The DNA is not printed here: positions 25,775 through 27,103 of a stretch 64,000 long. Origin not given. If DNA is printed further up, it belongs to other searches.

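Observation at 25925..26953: Extra PilT/BfpF-like ATPase inside the thin-pilus cluster suggests a retractile conjugative pilus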

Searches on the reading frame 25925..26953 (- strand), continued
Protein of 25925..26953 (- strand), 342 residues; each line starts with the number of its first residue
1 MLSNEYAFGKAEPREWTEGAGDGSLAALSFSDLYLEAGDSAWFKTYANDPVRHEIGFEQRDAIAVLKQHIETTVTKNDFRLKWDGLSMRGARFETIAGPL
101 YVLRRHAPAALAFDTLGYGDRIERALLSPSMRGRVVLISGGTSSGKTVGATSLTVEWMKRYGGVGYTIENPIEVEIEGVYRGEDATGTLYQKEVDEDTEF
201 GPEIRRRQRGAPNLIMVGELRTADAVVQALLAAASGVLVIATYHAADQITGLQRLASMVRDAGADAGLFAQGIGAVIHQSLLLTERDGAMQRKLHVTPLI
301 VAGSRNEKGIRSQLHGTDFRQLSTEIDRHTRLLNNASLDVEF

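Call 24: get_annotated_region(hit=H6, flank=12000)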
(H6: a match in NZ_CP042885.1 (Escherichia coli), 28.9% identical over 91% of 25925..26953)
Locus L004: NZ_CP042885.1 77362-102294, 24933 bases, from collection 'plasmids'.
description: Escherichia coli O10:H32 strain NMBU-W12E19 plasmid pNMBU-W12E19_01, complete sequence
organism: Escherichia coli (NCBI taxid 2603836)
taxonomy: Bacteria; Pseudomonadota; Gammaproteobacteria; Enterobacterales; Enterobacteriaceae; Escherichia; Escherichia coli
host: -; source: surface water; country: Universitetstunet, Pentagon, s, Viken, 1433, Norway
typing (MOB-suite, as given by PLSDB): conjugative; replicon IncFIA,IncFII; relaxase MOBP,MOBP; mating-pair formation MPF_F
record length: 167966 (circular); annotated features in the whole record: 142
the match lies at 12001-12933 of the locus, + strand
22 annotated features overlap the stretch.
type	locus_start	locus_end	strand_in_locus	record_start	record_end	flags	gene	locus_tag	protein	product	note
CDS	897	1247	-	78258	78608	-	aap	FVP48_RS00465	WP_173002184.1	dispersin Aap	-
CDS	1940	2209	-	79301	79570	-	yacA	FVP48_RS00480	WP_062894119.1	type II toxin-antitoxin system antitoxin YacA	-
CDS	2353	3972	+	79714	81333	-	-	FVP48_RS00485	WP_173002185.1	ISL3 family transposase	-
CDS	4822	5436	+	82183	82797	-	-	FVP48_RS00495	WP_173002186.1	type 4 pilus major pilin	-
CDS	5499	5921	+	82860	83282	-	-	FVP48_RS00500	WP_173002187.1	TcpQ domain-containing protein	-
CDS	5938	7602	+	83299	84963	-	-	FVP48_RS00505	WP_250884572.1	secretin N-terminal domain-containing protein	GO:0009297 - pilus assembly [Evidence IEA]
CDS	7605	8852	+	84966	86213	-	-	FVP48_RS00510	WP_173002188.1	hypothetical protein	-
CDS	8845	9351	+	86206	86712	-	-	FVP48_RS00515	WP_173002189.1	hypothetical protein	-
CDS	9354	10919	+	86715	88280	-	-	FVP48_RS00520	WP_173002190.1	ATPase, T2SS/T4P/T4SS family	-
CDS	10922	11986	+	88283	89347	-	-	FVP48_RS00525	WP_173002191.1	type II secretion system F family protein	-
CDS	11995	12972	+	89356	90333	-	-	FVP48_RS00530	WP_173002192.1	ATPase, T2SS/T4P/T4SS family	-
CDS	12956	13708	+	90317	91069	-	-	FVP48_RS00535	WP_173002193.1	A24 family peptidase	-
CDS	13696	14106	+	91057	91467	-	-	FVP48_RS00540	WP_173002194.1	lytic transglycosylase domain-containing protein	-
CDS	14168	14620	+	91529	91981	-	-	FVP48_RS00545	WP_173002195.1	hypothetical protein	-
CDS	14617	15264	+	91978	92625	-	-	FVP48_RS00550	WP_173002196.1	hypothetical protein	-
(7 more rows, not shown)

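Call 29: search_protein_representatives(alignment_id=A1)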
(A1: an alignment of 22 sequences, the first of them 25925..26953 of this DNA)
Query: 22 sequences, 338 profile positions. Proteins with E-value up to 0.001 (for the whole library): 35171; up to 1e-10: 21871; up to 1e-30: 850. The best 150 are listed.
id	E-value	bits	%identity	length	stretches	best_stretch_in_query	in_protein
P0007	4.4e-147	505.9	-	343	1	13-338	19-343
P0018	4.5e-129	446.7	-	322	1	18-337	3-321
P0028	1.6e-128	444.9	-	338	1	10-335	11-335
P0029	3.5e-115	401.0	-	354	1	5-333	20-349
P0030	3.1e-108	378.2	-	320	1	18-332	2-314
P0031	4.5e-107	374.4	-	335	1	10-335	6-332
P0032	1.9e-102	359.2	-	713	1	15-330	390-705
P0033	3.4e-102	358.3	-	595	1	13-331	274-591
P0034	5.1e-101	354.4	-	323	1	18-329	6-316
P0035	1.4e-100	353.0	-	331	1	22-329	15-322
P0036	4.2e-95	335.0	-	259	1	80-335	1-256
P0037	1.8e-92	326.3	-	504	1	11-329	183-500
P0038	5.1e-84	298.6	-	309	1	18-329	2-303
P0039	9.4e-80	284.5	-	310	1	19-330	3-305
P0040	1.8e-77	277.0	-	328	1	17-332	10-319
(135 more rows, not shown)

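Call 30: predict_structure(alignment_id=A1)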
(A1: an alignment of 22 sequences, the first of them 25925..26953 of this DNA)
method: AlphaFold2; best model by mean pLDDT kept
length: 342 residues; sequences in the alignment: 22
mean_pLDDT: 87.4   pTM: 0.84
mean pLDDT of the five models: 87.4, 87.2, 87.1, 86.9, 86.8
residues with pLDDT >= 90: 211; 70-90: 108; 50-70: 2; < 50: 21
segments of 3 or more residues with pLDDT < 50: 1-21
pLDDT, mean of each block of 10 residues (from residue 1): 39 32 73 90 86 88 92 89 87 93 87 90 95 97 89 97 96 91 96 94 96 96 96 97 92 92 88 95 76 89 94 89 91 81 83
secondary structure, 60 per line:
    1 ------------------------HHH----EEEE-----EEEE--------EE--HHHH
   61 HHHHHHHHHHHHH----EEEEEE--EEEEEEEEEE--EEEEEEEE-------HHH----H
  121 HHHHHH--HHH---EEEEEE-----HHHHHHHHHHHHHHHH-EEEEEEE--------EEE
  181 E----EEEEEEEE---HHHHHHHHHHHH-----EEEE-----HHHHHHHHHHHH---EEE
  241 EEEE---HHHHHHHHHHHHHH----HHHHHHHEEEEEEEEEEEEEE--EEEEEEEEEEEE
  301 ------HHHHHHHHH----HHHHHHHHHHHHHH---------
elements in order: E32-35 E41-44 H57-73 E78-83 E86-95 E98-105 H120-126 E135-140 H146-161 E163-169 E178-181 E186-193 H197-208 E214-217 H223-234 E238-244 H248-261 H266-272 E273-286 E289-300 H307-315 H320-333

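Call 33: fold_search(model_id=the predicted structure, library=pdb)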
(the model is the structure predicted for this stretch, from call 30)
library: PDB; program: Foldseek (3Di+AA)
matches with E <= 10: 1777; with E <= 0.001: 414
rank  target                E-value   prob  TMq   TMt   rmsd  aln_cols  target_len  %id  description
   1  5fl3                  8.5e-20  1.00  0.67  0.65   4.8       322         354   23  PilT2 from Thermus thermophilus (released 2015-11-11)
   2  2ewv                  1.0e-19  1.00  0.65  0.65   5.4       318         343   23  Crystal Structure of the Pilus Retraction Motor PilT and Bound ADP (released 2006-11-21)
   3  6ojy_E                4.1e-19  1.00  0.69  0.66   4.7       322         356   20  Methylated PilT4 from Geobacter metallireducens bound to sulfate: C3ocococ conformation (released 2019-11-20)
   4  9n32_A                4.1e-19  1.00  0.63  0.62   5.6       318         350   21  PilU from Pseudomonas aeruginosa: C3ocococ conformation (released 2025-12-10)
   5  9n32_C                4.3e-19  1.00  0.63  0.62   6.1       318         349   21  PilU from Pseudomonas aeruginosa: C3ocococ conformation (released 2025-12-10)
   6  5oiu_C                6.6e-19  1.00  0.57  0.52   6.7       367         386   20  Crystal structure of PilF type IV pilus assembly ATPase from Thermus thermophilus (released 2018-08-08)
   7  6ojy_A                7.4e-19  1.00  0.67  0.65   4.9       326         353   19  Methylated PilT4 from Geobacter metallireducens bound to sulfate: C3ocococ conformation (released 2019-11-20)
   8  9n32_B                8.8e-19  1.00  0.64  0.62   5.5       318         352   21  PilU from Pseudomonas aeruginosa: C3ocococ conformation (released 2025-12-10)
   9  9n32_D                1.0e-18  1.00  0.63  0.61   6.3       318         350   21  PilU from Pseudomonas aeruginosa: C3ocococ conformation (released 2025-12-10)
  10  6okv_D                1.1e-18  1.00  0.69  0.66   4.6       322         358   20  PilT4 from Geobacter metallireducens bound to AMP-PNP: C2ccocco conformation (released 2019-11-20)
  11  6ojy_B                1.2e-18  1.00  0.67  0.64   5.0       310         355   21  Methylated PilT4 from Geobacter metallireducens bound to sulfate: C3ocococ conformation (released 2019-11-20)
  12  6okv_B                1.3e-18  1.00  0.66  0.65   4.9       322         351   19  PilT4 from Geobacter metallireducens bound to AMP-PNP: C2ccocco conformation (released 2019-11-20)
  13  6ojz_C                1.4e-18  1.00  0.69  0.67   4.5       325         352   20  PilT4 from Geobacter metallireducens bound to ADP with partial occupancy: C3ocococ conformation (released 2019-11-20)
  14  3jvu_A                1.4e-18  1.00  0.66  0.67   5.2       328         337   22  Crystal structure of unliganded P. aeruginosa PilT (released 2010-07-21)
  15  6ojy_C                1.4e-18  1.00  0.68  0.66   4.5       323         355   20  Methylated PilT4 from Geobacter metallireducens bound to sulfate: C3ocococ conformation (released 2019-11-20)
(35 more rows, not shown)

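Call 44: search_solved_structures(query=A1, max_evalue=1, show_alignments=1)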
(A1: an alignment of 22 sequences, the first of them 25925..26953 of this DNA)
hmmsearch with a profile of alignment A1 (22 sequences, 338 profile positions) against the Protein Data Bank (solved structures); distinct sequences matched with E-value up to 1: 49.
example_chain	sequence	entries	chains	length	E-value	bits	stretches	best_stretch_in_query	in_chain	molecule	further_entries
3jvu_A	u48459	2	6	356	8.6e-34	120.2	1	60-323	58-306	Twitching mobility protein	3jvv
10my_A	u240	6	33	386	2.3e-32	115.5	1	22-328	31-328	PilT/PilU family type 4a pilus ATPase | Twitching motility protein PilT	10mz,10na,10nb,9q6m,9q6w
5fl3_A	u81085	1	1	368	2.7e-32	115.3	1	66-296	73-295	PILI RETRACTION PROTEIN PILT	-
2gsz_A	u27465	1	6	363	6.8e-31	110.7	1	58-328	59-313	twitching motility protein PilT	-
2ewv_A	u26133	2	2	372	7.2e-31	110.6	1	58-328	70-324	twitching motility protein PilT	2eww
5zfr_A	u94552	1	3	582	1.4e-29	106.4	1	79-297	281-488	Type IV pilus biogenesis ATPase PilB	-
4pht_A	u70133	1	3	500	1.4e-29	106.4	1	75-284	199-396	General secretory pathway protein E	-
6olj_C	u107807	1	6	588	1.4e-29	106.3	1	79-299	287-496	Type IV pilus biogenesis ATPase PilB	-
5tsg_B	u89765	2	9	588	1.6e-29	106.2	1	79-299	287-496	Type IV pilus biogenesis ATPase PilB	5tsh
1p9r_A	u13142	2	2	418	6.8e-29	104.1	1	75-280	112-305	General secretion pathway protein E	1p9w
4kss_A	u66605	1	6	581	1.4e-28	103.1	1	75-280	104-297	Type II secretion system protein E, hemolysin-coregulated protein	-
4ksr_A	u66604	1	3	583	1.4e-28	103.1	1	75-280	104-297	Type II secretion system protein E, Hemolysin-coregulated protein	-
2eyu_A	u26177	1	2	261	4e-28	101.6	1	106-328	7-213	twitching motility protein PilT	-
9n32_A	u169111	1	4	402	1.6e-27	99.6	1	67-289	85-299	PilU protein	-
5it5_F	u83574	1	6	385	3.1e-27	98.7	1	66-281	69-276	ATP binding motif-containing protein PilF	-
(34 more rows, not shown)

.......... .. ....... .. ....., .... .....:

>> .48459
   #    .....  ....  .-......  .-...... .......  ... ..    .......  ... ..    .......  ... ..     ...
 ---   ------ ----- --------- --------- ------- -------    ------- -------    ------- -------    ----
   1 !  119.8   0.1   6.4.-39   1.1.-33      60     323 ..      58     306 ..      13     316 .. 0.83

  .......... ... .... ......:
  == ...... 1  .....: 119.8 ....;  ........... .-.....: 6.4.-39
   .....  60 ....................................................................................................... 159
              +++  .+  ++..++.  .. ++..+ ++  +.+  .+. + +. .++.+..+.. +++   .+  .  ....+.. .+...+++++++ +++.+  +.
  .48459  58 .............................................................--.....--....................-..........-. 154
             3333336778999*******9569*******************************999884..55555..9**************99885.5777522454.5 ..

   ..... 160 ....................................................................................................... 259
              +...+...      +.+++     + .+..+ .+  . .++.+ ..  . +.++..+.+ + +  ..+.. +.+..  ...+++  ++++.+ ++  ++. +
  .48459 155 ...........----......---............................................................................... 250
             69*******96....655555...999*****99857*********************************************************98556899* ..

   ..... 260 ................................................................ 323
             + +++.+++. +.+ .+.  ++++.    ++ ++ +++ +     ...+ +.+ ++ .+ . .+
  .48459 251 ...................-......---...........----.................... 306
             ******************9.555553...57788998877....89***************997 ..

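Call 45: find_related_loci(query=A1, collection=genome_contigs, flank=10000)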
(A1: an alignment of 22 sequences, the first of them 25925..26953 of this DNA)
Query A1 (342 aa) in genome_contigs; peptide patterns used: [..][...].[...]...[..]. (x = any residue, [..] = any of these).
55 stretches matched a pattern; 13 encode a relative of the query (tblastn E <= 1e-3); 13 distinct loci.
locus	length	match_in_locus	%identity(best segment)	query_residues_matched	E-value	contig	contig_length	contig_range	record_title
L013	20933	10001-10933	43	24-334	1e-76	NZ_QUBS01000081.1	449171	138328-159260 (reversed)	Trinickia diaoshuihuensis strain NEAU-SY24 scaffold20, whole genome shotgun sequence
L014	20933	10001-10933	43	24-334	5e-76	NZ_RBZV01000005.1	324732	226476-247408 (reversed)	Trinickia fusca strain 7MK8-2 scaffold5, whole genome shotgun sequence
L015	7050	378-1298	40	25-331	3e-63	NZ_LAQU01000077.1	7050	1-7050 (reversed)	Robbsia andropogonis strain ICMP2807 contig00077, whole genome shotgun sequence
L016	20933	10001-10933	44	24-334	3e-78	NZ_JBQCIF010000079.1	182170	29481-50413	MAG: Trinickia sp. isolate bin787 k141_1122408, whole genome shotgun sequence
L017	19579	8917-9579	31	78-300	9e-25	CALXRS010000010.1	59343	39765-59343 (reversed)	MAG: uncultured Alphaproteobacteria bacterium isolate BRZ_KK__bin28 genome assembly, contig: BRZ_KK__NODE_837_length_593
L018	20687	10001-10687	29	30-257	1e-23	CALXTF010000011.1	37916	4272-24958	MAG: uncultured Alphaproteobacteria bacterium isolate BRZ_RE__bin26 genome assembly, contig: BRZ_RE__NODE_776_length_379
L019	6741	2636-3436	27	30-300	2e-23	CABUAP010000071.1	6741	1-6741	MAG TPA_asm: uncultured Azospirillum sp. isolate MGYG-HGUT-03845 genome assembly, contig: GUT_GENOME245766_71, whole gen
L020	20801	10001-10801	27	30-300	1e-22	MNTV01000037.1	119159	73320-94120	MAG: Azospirillum sp. 51_20 Ley3_66761_scaffold_863, whole genome shotgun sequence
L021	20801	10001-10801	27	30-300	4e-22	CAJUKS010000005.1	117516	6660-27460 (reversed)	MAG TPA_asm: uncultured Alphaproteobacteria bacterium isolate MGBC160833 genome assembly, contig: MGBC160833.5, whole ge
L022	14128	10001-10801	27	30-300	6e-22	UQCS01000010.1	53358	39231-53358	uncultured Azospirillum sp. isolate UMGS149 genome assembly, contig: NODE_157_length_53358_cov_5.265539, whole genome sh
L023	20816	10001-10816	27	78-336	2e-21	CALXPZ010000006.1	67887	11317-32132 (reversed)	MAG: uncultured Alphaproteobacteria bacterium isolate E20__bin236 genome assembly, contig: E20__k127_7875888, whole geno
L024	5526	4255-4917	27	78-300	8e-20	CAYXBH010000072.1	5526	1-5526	MAG TPA_asm: uncultured Azospirillum sp. isolate SRP141132_co3_342 genome assembly, contig: NODE_14873_length_5526_cov_7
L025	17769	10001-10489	32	135-299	3e-19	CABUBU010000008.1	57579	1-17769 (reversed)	MAG TPA_asm: uncultured Azospirillum sp. isolate MGYG-HGUT-03859 genome assembly, contig: GUT_GENOME246211_8, whole geno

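Call 46: get_annotated_region(hit=H25, flank=9000)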
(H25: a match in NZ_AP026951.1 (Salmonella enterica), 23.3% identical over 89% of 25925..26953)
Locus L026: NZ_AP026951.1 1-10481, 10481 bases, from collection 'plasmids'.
description: Salmonella enterica strain SE20-72C-2 plasmid pSE20-C72-2-3, complete sequence
organism: Salmonella enterica (NCBI taxid 28901)
taxonomy: Bacteria; Pseudomonadota; Gammaproteobacteria; Enterobacterales; Enterobacteriaceae; Salmonella; Salmonella enterica
host: -; source: Anabas testudineus,gut content of Anabas testudineus; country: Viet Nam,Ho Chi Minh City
typing (MOB-suite, as given by PLSDB): conjugative; replicon IncFIC,IncFII; relaxase MOBP; mating-pair formation MPF_T
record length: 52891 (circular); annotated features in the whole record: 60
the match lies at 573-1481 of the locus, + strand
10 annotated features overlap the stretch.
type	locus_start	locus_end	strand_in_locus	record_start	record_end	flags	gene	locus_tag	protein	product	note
CDS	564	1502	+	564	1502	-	-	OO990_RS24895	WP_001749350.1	ATPase, T2SS/T4P/T4SS family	-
CDS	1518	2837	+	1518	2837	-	pilV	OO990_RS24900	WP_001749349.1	shufflon system plasmid conjugative transfer pilus tip adhesin PilV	-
CDS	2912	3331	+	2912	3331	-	pilM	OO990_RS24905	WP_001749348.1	type IV pilus biogenesis protein PilM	-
CDS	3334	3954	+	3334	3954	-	-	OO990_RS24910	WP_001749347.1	prepilin peptidase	-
CDS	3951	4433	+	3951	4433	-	-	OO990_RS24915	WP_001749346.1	lytic transglycosylase domain-containing protein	-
CDS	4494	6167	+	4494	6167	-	-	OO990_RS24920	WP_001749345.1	PcfJ domain-containing protein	-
CDS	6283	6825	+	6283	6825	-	-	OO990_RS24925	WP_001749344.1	single-stranded DNA-binding protein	-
CDS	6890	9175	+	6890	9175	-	-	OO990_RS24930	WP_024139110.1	type IA DNA topoisomerase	GO:0006265 - DNA topological change [Evidence IEA]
CDS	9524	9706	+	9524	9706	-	-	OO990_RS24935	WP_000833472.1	type II toxin-antitoxin system HicA family toxin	-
CDS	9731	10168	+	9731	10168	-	-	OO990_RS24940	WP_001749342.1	type II toxin-antitoxin system HicB family antitoxin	-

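Call 47: get_annotated_region(hit=H16, flank=9000)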
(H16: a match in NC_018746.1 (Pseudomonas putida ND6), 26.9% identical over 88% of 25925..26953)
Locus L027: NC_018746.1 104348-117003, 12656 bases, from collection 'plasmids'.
description: Pseudomonas putida ND6 plasmid pND6-2, complete sequence
organism: Pseudomonas putida ND6 (NCBI taxid 231023)
taxonomy: Bacteria; Pseudomonadota; Gammaproteobacteria; Pseudomonadales; Pseudomonadaceae; Pseudomonas; Pseudomonas putida; Pseudomonas putida ND6
host: -; source: -; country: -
typing (MOB-suite, as given by PLSDB): non-mobilizable; replicon rep_cluster_1964; mating-pair formation MPF_I
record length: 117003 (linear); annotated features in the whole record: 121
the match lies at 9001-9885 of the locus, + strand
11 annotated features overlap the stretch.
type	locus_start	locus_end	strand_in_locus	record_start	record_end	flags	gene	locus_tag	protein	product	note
CDS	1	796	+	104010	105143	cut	-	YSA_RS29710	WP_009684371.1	ParM/StbA family protein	GO:0030541 - plasmid partitioning [Evidence IEA]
CDS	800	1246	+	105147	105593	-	-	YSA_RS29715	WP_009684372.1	hypothetical protein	-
CDS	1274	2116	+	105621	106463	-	-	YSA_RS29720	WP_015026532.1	toxin co-regulated pilus biosynthesis Q family protein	-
CDS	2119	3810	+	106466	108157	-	-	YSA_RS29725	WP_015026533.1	PilN family type IVB pilus formation outer membrane protein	GO:0009297 - pilus assembly [Evidence IEA]; GO:0009306 - protein secretion [Evidence IEA]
CDS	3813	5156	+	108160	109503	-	pilO2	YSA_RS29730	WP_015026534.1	type 4b pilus protein PilO2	-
CDS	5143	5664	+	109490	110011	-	pilP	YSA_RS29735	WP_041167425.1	type IV pilus biogenesis protein PilP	GO:0009297 - pilus assembly [Evidence IEA]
CDS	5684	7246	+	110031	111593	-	-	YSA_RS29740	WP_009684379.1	ATPase, T2SS/T4P/T4SS family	-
CDS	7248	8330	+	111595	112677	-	-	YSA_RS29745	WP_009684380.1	type II secretion system F family protein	-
CDS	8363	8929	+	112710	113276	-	-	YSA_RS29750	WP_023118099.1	type 4 pilus major pilin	-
CDS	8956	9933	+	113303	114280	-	-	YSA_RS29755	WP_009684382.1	ATPase, T2SS/T4P/T4SS family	-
CDS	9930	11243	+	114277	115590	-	pilV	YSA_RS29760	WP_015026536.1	shufflon system plasmid conjugative transfer pilus tip adhesin PilV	-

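Call 48: get_annotated_region(hit=H32, flank=9000)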
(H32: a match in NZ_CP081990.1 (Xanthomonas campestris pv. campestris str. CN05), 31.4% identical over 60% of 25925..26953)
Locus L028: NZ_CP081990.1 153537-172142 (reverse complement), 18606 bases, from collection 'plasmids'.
description: Xanthomonas campestris pv. campestris str. CN05 plasmid unnamed, complete sequence
organism: Xanthomonas campestris pv. campestris str. CN05 (NCBI taxid 1358012)
taxonomy: Bacteria; Pseudomonadota; Gammaproteobacteria; Lysobacterales; Lysobacteraceae; Xanthomonas; Xanthomonas campestris; Xanthomonas campestris pv. campestris str. CN05
host: -; source: Brassica rapa subsp. pekinensis; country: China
typing (MOB-suite, as given by PLSDB): conjugative; relaxase MOBP; mating-pair formation MPF_I
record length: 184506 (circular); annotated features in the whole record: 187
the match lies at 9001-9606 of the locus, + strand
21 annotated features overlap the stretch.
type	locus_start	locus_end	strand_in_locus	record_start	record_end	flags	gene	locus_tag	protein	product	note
CDS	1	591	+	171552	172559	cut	-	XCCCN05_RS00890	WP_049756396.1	ParM/StbA family protein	GO:0030541 - plasmid partitioning [Evidence IEA]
CDS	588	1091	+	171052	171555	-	-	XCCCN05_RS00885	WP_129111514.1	hypothetical protein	-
CDS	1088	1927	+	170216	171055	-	-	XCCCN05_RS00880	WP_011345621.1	toxin co-regulated pilus biosynthesis Q family protein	-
CDS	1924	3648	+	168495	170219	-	-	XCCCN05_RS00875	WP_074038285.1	PilN family type IVB pilus formation outer membrane protein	GO:0009297 - pilus assembly [Evidence IEA]; GO:0009306 - protein secretion [Evidence IEA]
CDS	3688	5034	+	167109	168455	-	pilO2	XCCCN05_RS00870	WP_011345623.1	type 4b pilus protein PilO2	-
CDS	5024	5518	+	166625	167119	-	pilP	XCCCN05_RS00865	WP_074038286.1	type IV pilus biogenesis protein PilP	GO:0009297 - pilus assembly [Evidence IEA]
CDS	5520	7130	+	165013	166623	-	-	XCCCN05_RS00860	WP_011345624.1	ATPase, T2SS/T4P/T4SS family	-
CDS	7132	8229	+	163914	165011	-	-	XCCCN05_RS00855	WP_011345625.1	type II secretion system F family protein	-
CDS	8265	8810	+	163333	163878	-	-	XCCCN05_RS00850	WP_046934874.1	type 4 pilus major pilin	-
CDS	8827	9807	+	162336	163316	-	-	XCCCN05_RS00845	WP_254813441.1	ATPase, T2SS/T4P/T4SS family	-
CDS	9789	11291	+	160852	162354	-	pilV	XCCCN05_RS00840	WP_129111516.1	shufflon system plasmid conjugative transfer pilus tip adhesin PilV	-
CDS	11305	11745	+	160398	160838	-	pilM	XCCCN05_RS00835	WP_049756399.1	type IV pilus biogenesis protein PilM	-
CDS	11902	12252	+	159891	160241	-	-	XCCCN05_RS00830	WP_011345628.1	hypothetical protein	-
CDS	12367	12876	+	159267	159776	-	-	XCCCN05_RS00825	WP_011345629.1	hypothetical protein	-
CDS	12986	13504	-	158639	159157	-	-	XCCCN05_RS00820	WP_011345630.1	hypothetical protein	-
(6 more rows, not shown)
